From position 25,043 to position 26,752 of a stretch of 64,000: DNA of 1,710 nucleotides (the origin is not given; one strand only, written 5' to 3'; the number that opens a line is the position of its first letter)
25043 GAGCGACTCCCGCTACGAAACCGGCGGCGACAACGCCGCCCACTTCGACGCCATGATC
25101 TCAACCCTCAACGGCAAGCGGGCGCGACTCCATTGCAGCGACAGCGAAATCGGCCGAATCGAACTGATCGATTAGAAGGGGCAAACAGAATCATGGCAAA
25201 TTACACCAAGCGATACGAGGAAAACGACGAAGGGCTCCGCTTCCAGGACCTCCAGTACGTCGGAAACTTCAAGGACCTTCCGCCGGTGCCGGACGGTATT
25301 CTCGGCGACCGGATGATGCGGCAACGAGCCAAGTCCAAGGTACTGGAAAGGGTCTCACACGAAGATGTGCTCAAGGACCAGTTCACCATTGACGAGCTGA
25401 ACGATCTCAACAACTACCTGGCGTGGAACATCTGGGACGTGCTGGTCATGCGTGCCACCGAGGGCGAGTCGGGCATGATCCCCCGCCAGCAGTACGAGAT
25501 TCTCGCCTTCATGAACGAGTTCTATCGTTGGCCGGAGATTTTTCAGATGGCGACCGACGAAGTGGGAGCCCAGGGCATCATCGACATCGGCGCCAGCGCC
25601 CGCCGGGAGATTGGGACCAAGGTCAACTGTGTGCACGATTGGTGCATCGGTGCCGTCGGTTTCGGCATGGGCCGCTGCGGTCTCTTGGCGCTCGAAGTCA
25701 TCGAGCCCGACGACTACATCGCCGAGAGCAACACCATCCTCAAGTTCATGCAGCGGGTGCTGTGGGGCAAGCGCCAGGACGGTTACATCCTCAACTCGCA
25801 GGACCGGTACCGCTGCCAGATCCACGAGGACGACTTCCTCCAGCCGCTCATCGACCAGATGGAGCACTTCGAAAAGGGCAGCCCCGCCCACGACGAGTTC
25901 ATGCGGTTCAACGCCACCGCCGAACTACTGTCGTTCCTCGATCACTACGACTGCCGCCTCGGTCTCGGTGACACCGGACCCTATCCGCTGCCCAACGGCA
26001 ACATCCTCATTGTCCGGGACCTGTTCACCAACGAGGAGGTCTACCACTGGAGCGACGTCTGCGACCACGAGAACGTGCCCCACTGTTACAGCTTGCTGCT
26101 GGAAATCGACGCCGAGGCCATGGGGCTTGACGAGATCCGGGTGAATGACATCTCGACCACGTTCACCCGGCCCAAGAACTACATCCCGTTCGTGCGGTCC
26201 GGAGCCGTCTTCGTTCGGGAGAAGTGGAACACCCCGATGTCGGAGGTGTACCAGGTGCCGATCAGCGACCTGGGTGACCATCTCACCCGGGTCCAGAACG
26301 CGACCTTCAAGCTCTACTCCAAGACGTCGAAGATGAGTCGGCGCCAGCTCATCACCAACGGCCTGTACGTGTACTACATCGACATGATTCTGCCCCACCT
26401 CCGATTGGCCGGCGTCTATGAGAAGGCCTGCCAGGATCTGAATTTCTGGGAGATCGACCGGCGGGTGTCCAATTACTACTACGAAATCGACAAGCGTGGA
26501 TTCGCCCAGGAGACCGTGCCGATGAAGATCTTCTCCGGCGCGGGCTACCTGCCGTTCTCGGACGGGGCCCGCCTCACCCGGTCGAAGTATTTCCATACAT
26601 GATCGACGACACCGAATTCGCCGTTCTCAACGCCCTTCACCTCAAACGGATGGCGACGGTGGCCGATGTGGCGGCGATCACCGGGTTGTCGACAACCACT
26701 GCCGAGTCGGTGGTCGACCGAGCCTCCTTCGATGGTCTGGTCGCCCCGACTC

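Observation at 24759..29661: Split and degenerate PEP-utilising machinery: a stand-alone swivel-His domain plus a PPDK-like protein that appears to lack the pyruvate/PEP active site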

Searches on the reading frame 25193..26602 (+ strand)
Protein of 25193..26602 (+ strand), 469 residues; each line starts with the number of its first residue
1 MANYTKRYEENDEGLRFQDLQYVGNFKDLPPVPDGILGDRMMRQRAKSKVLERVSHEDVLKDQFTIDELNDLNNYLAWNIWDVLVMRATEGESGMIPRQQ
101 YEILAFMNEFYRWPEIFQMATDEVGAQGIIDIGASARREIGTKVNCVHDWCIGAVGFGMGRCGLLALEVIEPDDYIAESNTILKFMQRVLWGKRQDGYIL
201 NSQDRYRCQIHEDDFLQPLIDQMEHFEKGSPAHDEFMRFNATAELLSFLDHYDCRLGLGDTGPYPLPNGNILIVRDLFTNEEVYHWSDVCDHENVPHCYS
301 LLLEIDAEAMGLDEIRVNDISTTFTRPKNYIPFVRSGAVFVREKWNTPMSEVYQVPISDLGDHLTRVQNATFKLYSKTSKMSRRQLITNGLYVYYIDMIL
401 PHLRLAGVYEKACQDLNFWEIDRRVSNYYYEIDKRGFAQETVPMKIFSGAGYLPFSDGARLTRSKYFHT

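Call 3: search_protein_families(library=pfam, proteins=[window:25193-26599:+], max_evalue=0.01)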
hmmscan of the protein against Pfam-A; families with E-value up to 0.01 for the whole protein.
seq(469 aa): 0 families

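Call 7: search_protein_families(library=ncbifam, proteins=[window:25193-26599:+], max_evalue=0.01)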
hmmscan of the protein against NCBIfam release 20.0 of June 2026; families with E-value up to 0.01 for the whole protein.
seq(469 aa): 0 families

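Call 13: find_homologous_proteins(query=window:25193-26599:+, max_evalue=0.001)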
Query seq(469 aa) (469 aa): 521 proteins with E <= 0.001 among 4067 candidates; the best 120 are listed.
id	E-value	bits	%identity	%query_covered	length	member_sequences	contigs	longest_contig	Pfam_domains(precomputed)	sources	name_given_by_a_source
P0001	0.0e+0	1030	93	100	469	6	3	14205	-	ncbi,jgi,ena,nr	ncbi:MAG: hypothetical protein OEZ14_11615 [Acidimicrobiia bacterium]|nr:hypothetical protein [Acidi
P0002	3.2e-284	961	86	100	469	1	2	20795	-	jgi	jgi:hypothetical protein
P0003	1.4e-282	956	86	100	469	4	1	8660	-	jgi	jgi:hypothetical protein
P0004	1.9e-281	952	85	100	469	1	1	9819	-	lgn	-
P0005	7.9e-280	947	85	100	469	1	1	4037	-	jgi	jgi:hypothetical protein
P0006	1.9e-277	939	85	100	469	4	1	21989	-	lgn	-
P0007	2.5e-271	919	81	100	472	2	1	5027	-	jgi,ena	-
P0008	3.9e-271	918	82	100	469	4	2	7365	-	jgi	jgi:hypothetical protein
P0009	1.2e-270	916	82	99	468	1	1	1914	-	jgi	jgi:hypothetical protein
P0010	9.6e-270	913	82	99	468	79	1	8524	-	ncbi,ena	-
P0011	1.3e-268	910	81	100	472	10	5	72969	-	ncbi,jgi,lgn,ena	jgi:hypothetical protein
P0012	1.3e-267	906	82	99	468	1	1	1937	-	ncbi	-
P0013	4.8e-267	904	82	99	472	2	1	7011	-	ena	-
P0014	4.8e-267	904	80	99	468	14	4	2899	-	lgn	-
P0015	5.6e-267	904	81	99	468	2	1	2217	-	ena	-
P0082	3.8e-253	859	76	100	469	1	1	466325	-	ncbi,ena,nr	ncbi:MAG TPA: hypothetical protein VJQ47_14335 [Steroidobacteraceae bacterium]|nr:hypothetical prote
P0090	6.1e-252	855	76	100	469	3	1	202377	-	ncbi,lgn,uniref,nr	ncbi:hypothetical protein SAMN03159444_01784 [Pseudomonas sp. NFACC02]|uniref:hypothetical protein n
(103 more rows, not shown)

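Call 15: find_encoding_contigs(protein=P0090, flank=10000, max_places=2)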
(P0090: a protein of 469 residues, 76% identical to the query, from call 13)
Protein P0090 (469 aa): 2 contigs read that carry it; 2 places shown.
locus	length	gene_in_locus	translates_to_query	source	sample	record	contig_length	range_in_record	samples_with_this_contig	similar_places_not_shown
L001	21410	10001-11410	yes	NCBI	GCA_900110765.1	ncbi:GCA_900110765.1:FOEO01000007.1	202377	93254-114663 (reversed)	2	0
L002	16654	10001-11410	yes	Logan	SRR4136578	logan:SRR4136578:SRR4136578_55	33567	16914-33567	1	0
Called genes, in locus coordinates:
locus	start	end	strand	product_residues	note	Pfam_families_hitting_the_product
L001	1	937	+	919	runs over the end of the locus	PF13191:AAA_16 (weak), PF25873:WHD_MalT, PF17874:TPR_MalT, PF00196:GerE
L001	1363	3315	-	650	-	PF26965:MimR_N, PF00158:Sigma54_activat, PF01078:Mg_chelatase (weak), PF14532:Sigma54_activ_2, PF07728:AAA_5 (faint), PF25601:AAA_lid_14, PF02954:HTH_8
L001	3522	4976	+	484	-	PF00171:Aldedh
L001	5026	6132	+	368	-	PF08240:ADH_N, PF16912:Glu_dehyd_C, PF00107:ADH_zinc_N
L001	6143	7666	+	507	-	PF00501:AMP-binding, PF13193:AMP-binding_C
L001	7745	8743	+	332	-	PF23213:, PF23212:DUF7064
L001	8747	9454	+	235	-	PF00702:Hydrolase, PF12710:HAD, PF13419:HAD_2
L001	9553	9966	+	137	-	PF00391:PEP-utilizers (weak)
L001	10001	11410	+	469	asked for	-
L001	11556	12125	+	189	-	-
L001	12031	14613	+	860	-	PF01326:PPDK_N, PF00391:PEP-utilizers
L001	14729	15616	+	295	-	PF13557:Phenol_MetA_deg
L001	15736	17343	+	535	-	PF01039:Carboxyl_trans, PF03255:ACCA (weak), PF06833:MdcE (faint)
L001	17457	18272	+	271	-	PF00378:ECH_1, PF16113:ECH_2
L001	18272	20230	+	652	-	PF00289:Biotin_carb_N, PF02786:CPSase_L_D2, PF02222:ATP-grasp, PF07478:Dala_Dala_lig_C, PF02785:Biotin_carb_C, PF21139:BT_MCC_alpha, PF00364:Biotin_lipoyl, PF25919:BSH_CusB (weak), +2 more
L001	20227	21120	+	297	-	PF00682:HMGL-like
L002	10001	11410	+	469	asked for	-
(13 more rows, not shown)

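Call 16: find_encoding_contigs(protein=P0082, flank=10000, max_places=2)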
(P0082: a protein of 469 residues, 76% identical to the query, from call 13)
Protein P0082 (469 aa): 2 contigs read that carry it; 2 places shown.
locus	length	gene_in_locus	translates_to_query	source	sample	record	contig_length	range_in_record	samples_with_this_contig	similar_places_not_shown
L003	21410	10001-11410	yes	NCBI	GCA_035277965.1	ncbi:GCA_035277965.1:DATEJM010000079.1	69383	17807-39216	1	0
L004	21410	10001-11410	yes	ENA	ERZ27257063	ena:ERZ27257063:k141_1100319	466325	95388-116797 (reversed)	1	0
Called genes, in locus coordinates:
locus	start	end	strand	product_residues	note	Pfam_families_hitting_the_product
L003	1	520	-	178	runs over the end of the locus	PF00578:AhpC-TSA, PF08534:Redoxin, PF00085:Thioredoxin (faint), PF13098:Thioredoxin_2, PF13905:Thioredoxin_8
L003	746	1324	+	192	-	PF02630:SCO1-SenC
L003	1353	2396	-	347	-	PF08240:ADH_N, PF00107:ADH_zinc_N, PF13602:ADH_zinc_N_2 (weak)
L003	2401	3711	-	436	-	PF00056:Ldh_1_N, PF02866:Ldh_1_C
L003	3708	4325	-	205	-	PF27545:CsoS1D_N, PF00936:BMC (weak)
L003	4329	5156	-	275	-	PF11104:PilM_2 (faint), PF06723:MreB_Mbl (weak), PF14450:FtsA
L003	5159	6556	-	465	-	PF00171:Aldedh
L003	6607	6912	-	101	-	PF00936:BMC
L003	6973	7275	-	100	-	PF03319:EutN_CcmL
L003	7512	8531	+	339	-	PF23213:, PF23212:DUF7064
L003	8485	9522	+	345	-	PF00702:Hydrolase, PF12710:HAD, PF13419:HAD_2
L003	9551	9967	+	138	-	PF00391:PEP-utilizers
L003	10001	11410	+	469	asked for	-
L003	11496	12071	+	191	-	-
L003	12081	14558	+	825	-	PF01326:PPDK_N, PF00391:PEP-utilizers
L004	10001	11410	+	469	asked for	-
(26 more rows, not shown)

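Call 27: find_related_loci(query=P0090, collection=genome_contigs, flank=10000)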
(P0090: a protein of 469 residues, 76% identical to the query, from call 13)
Query P0090 (469 aa) in genome_contigs; peptide patterns used: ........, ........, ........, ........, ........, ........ (x = any residue, [..] = any of these).
105 stretches matched a pattern; 82 encode a relative of the query (tblastn E <= 1e-3); the best 80 are kept; 78 distinct loci.
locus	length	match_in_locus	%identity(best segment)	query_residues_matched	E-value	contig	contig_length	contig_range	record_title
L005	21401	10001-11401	82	2-468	0e+0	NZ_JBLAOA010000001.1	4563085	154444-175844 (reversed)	Xanthobacter sp. AM11 292170L_AM11_NODE_1, whole genome shotgun sequence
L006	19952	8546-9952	82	1-469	0e+0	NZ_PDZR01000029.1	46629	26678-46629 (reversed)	Methylocella silvestris strain TVC NODE_29_length_46629_cov_47.3728, whole genome shotgun sequence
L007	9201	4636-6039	82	1-468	0e+0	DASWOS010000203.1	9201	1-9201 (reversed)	MAG TPA_asm: Dokdonella sp. isolate SMAG_U3447 k141_3156476, whole genome shotgun sequence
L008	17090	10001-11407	82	1-469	0e+0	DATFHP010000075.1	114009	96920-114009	MAG TPA_asm: Allosphingosinicella sp. isolate SMAG_U8692 k141_1461811, whole genome shotgun sequence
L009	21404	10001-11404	80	1-468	0e+0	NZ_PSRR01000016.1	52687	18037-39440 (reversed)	Bradyrhizobium sp. Leo170 Contig016_, whole genome shotgun sequence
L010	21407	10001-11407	80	1-469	0e+0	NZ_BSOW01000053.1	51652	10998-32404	Bradyrhizobium iriomotense strain NBRC 102520 sequence053, whole genome shotgun sequence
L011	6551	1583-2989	80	1-469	0e+0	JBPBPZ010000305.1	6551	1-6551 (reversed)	MAG: Janthinobacterium lividum isolate 3300051445_32 3300051445_32_Ga0502434_00083708, whole genome shotgun sequence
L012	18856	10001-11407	80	1-469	0e+0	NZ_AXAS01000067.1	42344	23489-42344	Bradyrhizobium sp. Ec3.3 YUUDRAFT_scaffold_62.63_C, whole genome shotgun sequence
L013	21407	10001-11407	80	1-469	0e+0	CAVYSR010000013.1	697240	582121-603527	MAG: uncultured proteobacterium isolate MFD05521.bin.3.166 genome assembly, contig: contig_26773, whole genome shotgun s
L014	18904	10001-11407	80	1-469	0e+0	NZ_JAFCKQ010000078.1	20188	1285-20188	Bradyrhizobium jicamae strain SZCCT0215 NODE_78, whole genome shotgun sequence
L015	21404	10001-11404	82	2-469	0e+0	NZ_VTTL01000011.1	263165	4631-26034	Xanthobacter oligotrophicus strain 29k NODE_11_length_263165, whole genome shotgun sequence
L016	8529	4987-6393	80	1-469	0e+0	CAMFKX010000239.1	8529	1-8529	MAG: uncultured Roseiarcus sp. isolate SRR12456171_bin.14_metaWRAP_v1.3_MAG genome assembly, contig: ERZ12289969.3195, w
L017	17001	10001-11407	78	1-469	0e+0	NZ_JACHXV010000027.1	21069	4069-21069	Endobacter medicaginis strain CECT 8088 Ga0372410_27, whole genome shotgun sequence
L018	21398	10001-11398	80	2-467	0e+0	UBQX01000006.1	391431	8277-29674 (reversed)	Rhizobiales bacterium isolate AFS022961 genome assembly, contig: contig_6, whole genome shotgun sequence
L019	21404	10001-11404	77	1-468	0e+0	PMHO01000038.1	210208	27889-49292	MAG: Vulcanimicrobiota bacterium isolate palsa_1516 73.20120600_P2S.8_contig_321, whole genome shotgun sequence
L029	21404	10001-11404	75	2-469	0e+0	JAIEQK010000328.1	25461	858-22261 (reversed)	MAG: Gammaproteobacteria bacterium isolate co.spades.DASTOOL.2.5kb_146 c_000000439204, whole genome shotgun sequence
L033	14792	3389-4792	73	2-469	0e+0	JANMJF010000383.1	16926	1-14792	MAG: Pseudomonadota bacterium isolate OTE_64_metabat_465 OTE_64_k141_3701776, whole genome shotgun sequence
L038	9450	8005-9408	72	2-469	0e+0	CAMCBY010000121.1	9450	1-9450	MAG: Klebsiella pneumoniae isolate ZE-13nov19-135 genome assembly, contig: ZE-13nov19-C13542, whole genome shotgun seque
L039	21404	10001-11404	73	2-469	0e+0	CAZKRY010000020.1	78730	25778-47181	MAG TPA_asm: uncultured Klebsiella sp. isolate SRP237561_co1_356 genome assembly, contig: NODE_406_length_78730_cov_15.4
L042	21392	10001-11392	73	2-465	0e+0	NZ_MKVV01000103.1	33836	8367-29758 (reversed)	MAG: Pseudonocardia sp. 73-21 SCNpilot_cont_1000_p_scaffold_914, whole genome shotgun sequence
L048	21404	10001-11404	71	2-469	0e+0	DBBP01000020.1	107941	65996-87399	MAG TPA_asm: Proteobacteria bacterium UBA981 UBA981_contig_12653, whole genome shotgun sequence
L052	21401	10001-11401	70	2-468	0e+0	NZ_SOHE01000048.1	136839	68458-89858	Cryobacterium frigoriphilum strain Hh14 scaffold29, whole genome shotgun sequence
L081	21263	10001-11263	37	16-449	1e-78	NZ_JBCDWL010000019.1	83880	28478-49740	Gordonia aichiensis strain H52 NODE_19_length_83880_cov_51.961518, whole genome shotgun sequence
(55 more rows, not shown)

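Call 31: search_solved_structures(query=window:25193-26602:+, max_evalue=10)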
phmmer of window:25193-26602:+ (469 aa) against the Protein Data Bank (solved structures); distinct sequences matched with E-value up to 10: 0.

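Call 39: search_protein_representatives(protein=window:25193-26602:+)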
Query: 469 residues. Proteins with E-value up to 0.001 (for the whole library): 247; up to 1e-10: 168; up to 1e-30: 60. The best 150 are listed.
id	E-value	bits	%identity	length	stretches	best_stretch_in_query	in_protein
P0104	6.2e-251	849.6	76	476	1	2-465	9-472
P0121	3.2e-178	609.8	77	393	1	3-342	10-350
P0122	2.5e-141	488.2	81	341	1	2-257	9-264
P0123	2.8e-125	435.3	79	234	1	3-232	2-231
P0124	4.4e-116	405.0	43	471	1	4-468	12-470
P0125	1.9e-113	396.3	45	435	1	32-456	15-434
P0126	1.0e-105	370.8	79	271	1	1-198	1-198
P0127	1.4e-92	327.5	77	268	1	2-195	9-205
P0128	3.7e-90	319.5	66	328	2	60-173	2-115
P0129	1.8e-87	310.6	45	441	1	80-456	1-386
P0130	2.4e-82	293.7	37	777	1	31-449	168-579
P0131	4.8e-81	289.4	82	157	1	41-197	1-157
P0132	1.2e-80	288.1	70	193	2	141-290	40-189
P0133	8.8e-79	282.0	39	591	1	64-452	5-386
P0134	3.9e-77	276.5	70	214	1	69-256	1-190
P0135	1.2e-76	274.9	38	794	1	23-450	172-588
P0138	2.5e-74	267.3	36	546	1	4-454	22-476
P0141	5.1e-69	249.8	34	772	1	32-456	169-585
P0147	2.2e-65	237.8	34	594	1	32-458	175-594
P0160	1.3e-46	175.8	31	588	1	39-457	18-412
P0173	1.1e-35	139.9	26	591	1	32-454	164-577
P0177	1.5e-31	126.2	29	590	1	33-457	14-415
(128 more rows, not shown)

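Call 41: search_protein_families(library=pfam, proteins=[P0130, P0135, P0141, P0147, P0173, P0133, P0160, P0177, P0124, P0138], max_evalue=0.01)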
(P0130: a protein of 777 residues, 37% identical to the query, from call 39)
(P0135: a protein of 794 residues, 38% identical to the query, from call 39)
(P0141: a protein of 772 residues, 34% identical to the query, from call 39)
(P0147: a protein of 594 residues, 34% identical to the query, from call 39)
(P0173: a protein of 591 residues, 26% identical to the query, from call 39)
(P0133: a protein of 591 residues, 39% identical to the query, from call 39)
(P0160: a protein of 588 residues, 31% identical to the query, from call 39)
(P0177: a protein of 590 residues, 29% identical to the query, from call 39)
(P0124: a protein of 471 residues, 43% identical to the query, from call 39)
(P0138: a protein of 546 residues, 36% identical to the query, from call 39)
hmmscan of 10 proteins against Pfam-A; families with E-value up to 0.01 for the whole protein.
P0130 (777 aa): 1 family
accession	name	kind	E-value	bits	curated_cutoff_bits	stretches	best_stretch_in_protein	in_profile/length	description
PF00391.29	PEP-utilizers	-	1.9e-08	34.2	23.1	1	50-99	6-54/72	PEP-utilising enzyme, mobile domain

P0135 (794 aa): 1 family
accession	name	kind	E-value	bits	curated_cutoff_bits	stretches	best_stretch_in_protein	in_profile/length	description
PF00391.29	PEP-utilizers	-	5.1e-08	32.8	23.1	1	57-108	5-54/72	PEP-utilising enzyme, mobile domain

P0141 (772 aa): 1 family
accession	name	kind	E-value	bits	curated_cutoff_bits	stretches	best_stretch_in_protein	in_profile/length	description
PF00391.29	PEP-utilizers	-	1e-07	31.9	23.1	1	49-101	6-57/72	PEP-utilising enzyme, mobile domain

P0147 (594 aa): 1 family
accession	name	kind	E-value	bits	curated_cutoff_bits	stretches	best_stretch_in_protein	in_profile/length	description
PF00391.29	PEP-utilizers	-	2.2e-09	37.2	23.1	1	49-99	5-53/72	PEP-utilising enzyme, mobile domain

P0173 (591 aa): 0 families

P0133 (591 aa): 0 families

P0160 (588 aa): 1 family
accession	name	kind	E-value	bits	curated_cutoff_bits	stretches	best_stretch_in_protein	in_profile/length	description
PF25213.1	HVO_A0261_N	-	0.0061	16.8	35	0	442-470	48-76/86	HVO_A0261 N-terminal domain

P0177 (590 aa): 0 families

P0124 (471 aa): 0 families

P0138 (546 aa): 0 families
